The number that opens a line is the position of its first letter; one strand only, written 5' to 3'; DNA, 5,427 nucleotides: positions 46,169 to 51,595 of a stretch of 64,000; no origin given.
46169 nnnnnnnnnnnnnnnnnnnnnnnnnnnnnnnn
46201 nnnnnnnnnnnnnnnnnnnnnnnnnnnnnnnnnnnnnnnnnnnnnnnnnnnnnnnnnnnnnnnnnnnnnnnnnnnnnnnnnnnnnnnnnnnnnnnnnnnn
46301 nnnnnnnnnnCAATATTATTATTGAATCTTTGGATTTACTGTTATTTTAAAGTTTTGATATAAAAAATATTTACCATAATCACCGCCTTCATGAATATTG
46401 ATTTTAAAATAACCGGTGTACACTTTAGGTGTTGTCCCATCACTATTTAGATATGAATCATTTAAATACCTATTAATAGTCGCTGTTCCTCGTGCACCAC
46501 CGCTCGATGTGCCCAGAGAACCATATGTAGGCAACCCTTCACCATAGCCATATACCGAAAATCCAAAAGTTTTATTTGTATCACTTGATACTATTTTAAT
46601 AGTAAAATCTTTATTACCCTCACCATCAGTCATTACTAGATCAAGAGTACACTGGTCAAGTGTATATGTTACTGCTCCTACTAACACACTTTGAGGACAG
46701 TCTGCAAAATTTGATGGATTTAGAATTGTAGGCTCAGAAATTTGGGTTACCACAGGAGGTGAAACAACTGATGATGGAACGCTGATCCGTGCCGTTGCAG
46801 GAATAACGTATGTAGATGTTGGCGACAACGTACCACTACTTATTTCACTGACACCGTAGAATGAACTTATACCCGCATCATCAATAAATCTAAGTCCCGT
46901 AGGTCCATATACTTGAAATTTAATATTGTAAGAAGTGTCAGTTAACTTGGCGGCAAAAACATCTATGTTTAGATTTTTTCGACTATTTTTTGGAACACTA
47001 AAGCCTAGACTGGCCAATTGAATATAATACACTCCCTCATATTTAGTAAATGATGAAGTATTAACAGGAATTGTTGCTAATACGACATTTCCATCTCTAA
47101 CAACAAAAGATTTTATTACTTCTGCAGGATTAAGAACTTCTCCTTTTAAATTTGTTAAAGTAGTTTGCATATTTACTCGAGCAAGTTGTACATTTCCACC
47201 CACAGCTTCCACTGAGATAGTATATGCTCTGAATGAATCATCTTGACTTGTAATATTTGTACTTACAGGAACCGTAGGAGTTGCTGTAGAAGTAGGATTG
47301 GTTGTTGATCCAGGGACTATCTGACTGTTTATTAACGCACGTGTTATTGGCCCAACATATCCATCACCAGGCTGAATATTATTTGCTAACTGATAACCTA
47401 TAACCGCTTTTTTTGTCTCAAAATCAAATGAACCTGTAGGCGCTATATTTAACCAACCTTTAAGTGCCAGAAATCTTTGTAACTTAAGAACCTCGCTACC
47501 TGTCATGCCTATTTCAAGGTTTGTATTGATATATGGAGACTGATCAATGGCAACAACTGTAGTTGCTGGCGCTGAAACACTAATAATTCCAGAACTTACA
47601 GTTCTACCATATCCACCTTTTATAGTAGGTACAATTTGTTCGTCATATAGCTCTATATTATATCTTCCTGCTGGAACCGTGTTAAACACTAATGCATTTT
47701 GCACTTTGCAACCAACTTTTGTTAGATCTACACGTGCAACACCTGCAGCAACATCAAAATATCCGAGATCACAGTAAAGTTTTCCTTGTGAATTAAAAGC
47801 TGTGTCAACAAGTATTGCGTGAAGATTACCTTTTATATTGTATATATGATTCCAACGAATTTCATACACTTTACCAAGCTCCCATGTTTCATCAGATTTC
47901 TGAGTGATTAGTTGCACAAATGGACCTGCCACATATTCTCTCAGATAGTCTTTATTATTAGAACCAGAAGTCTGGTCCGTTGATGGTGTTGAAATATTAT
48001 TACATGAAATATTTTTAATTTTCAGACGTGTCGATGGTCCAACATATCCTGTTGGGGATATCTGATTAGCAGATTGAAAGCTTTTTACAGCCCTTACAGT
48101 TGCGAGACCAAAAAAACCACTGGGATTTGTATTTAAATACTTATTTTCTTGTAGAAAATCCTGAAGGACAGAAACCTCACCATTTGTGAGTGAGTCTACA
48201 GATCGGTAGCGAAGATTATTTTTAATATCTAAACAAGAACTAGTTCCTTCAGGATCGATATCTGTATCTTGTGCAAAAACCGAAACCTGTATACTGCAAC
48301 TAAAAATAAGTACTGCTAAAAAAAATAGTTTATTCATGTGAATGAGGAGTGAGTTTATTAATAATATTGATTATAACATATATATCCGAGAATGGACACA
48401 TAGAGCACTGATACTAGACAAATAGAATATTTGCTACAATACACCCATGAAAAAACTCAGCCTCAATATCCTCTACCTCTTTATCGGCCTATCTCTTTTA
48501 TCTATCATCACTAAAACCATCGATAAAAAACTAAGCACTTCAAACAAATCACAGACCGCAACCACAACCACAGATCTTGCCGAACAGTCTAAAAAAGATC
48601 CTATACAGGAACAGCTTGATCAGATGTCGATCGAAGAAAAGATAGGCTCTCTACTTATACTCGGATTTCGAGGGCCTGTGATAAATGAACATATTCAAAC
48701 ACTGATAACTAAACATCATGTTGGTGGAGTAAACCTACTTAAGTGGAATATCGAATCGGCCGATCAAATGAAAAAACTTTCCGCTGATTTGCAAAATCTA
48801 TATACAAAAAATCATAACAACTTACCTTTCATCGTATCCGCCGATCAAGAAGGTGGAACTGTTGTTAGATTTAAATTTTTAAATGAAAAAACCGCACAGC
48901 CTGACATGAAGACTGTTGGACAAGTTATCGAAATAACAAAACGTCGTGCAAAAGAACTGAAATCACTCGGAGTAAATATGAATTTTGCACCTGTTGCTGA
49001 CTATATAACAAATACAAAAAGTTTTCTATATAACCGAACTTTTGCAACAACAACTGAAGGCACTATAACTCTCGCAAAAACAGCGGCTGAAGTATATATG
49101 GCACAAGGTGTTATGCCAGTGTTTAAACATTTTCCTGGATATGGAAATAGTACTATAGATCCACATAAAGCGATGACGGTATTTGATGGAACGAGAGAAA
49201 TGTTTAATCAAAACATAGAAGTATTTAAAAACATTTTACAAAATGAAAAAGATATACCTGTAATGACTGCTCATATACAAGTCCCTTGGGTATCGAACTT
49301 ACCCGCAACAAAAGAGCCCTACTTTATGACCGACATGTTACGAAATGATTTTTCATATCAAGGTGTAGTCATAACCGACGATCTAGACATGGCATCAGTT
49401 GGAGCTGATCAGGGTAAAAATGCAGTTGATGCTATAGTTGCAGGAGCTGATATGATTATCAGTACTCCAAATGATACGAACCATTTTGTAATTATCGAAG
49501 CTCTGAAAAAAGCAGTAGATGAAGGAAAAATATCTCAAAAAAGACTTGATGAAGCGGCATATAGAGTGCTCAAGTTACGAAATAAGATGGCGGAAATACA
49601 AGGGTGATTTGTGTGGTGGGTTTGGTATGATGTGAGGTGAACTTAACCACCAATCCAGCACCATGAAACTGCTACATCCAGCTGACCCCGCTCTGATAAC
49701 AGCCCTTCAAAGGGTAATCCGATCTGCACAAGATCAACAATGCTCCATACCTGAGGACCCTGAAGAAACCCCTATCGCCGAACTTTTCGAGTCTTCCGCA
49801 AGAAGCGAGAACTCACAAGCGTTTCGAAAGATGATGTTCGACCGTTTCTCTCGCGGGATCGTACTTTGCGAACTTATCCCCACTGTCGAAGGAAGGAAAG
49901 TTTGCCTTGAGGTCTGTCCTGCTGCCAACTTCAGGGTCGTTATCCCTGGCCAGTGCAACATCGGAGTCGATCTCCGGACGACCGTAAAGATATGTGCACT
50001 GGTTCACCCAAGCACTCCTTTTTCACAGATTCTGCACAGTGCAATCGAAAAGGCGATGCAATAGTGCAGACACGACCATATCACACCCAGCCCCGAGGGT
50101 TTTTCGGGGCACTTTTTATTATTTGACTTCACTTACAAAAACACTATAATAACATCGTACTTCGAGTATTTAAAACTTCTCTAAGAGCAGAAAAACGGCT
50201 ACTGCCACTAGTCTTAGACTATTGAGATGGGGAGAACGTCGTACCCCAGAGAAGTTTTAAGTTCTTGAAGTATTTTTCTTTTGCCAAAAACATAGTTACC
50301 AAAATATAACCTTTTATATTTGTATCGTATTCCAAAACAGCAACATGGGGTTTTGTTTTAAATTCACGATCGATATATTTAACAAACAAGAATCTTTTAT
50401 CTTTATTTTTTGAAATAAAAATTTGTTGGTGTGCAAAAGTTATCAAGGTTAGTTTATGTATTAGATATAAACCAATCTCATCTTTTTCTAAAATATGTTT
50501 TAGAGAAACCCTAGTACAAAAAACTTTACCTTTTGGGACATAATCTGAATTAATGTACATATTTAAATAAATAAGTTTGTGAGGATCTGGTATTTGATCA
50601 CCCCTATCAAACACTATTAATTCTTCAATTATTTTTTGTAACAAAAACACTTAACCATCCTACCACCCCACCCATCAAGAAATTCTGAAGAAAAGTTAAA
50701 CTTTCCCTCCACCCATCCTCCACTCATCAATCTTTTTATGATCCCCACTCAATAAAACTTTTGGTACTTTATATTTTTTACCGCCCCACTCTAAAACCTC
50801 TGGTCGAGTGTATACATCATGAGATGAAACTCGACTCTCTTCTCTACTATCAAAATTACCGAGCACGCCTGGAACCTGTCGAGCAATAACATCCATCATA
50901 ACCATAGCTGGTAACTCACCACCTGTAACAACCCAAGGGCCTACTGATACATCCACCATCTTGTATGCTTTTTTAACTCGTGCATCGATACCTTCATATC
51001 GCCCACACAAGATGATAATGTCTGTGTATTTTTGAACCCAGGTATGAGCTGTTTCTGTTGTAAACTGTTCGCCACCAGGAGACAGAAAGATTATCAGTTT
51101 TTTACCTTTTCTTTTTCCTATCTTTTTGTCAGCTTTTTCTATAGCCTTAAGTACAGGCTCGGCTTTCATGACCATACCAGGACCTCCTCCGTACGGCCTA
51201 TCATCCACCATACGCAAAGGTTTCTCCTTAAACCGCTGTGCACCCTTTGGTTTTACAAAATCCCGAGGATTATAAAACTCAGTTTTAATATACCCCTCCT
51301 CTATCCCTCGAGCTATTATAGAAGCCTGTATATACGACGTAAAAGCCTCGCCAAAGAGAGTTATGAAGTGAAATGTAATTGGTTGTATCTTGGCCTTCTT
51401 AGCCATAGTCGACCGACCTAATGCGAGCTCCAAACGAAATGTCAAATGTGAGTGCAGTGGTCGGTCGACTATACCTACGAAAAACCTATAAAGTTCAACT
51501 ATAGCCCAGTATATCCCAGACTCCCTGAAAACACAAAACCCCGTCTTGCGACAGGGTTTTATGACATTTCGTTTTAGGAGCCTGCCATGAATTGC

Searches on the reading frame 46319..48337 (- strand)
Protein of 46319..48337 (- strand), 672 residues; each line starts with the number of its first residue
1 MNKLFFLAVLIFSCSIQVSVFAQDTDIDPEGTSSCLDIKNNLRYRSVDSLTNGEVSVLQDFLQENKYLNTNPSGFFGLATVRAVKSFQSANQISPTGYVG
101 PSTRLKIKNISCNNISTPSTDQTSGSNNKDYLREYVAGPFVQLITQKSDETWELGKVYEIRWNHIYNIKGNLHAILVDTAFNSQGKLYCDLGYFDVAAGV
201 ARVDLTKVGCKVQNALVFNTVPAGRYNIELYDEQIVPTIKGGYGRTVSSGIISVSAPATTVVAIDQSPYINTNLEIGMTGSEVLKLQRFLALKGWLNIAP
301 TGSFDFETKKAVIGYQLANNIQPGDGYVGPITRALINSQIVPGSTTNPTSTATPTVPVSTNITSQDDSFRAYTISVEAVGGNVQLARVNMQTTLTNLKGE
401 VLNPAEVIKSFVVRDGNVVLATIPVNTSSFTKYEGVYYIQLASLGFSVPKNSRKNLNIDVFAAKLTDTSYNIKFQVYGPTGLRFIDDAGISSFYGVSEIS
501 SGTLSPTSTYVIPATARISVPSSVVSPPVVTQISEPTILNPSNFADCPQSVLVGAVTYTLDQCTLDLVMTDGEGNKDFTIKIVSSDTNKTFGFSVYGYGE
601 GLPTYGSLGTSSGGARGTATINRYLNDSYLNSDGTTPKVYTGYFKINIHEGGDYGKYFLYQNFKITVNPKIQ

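Call 25: search_protein_families(library=pfam, proteins=[window:46319-48337:-], max_evalue=0.001)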
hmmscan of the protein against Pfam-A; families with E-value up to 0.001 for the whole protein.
window:46319-48337:- (672 aa): 1 family
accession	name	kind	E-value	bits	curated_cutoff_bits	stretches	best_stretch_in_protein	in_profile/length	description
PF01471.23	PG_binding_1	-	1.2e-24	86.7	23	2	52-104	2-54/57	Putative peptidoglycan binding domain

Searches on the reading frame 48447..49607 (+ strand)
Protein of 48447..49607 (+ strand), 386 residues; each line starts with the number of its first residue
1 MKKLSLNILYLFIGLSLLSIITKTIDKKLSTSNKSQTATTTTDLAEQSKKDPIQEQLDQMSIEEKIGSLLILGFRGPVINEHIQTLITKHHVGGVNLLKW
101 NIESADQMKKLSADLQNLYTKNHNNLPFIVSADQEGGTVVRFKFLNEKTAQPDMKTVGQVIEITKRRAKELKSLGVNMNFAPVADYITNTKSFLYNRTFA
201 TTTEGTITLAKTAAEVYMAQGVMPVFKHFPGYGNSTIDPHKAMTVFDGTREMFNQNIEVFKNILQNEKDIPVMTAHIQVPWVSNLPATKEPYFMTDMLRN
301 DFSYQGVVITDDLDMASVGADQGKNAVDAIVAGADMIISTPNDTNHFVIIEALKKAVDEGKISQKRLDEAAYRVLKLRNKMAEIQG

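Call 25: search_protein_families(library=pfam, proteins=[window:48447-49607:+], max_evalue=0.001)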
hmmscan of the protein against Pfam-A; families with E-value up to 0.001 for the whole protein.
window:48447-49607:+ (386 aa): 1 family
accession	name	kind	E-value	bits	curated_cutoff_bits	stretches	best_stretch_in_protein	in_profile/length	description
PF00933.27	Glyco_hydro_3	-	1e-60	206.3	27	1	62-377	2-316/316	Glycosyl hydrolase family 3 N terminal domain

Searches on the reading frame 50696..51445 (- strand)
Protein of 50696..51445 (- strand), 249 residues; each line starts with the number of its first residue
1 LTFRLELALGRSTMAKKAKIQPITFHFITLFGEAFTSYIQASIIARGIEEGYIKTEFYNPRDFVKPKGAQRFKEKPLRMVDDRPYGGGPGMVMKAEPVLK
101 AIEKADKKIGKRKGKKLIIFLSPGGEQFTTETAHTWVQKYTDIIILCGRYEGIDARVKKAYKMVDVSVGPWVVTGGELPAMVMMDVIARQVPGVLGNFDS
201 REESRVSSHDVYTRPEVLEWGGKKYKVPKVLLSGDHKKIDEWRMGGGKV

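Call 84: search_protein_families(library=pfam, proteins=[window:50696-51445:-], max_evalue=0.001)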
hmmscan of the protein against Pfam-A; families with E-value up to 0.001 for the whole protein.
window:50696-51445:- (249 aa): 1 family
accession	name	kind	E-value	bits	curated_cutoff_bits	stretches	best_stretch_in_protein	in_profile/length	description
PF01746.26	tRNA_m1G_MT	-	2.1e-34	119.4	27.3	1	78-243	26-182/195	tRNA (Guanine-1)-methyltransferase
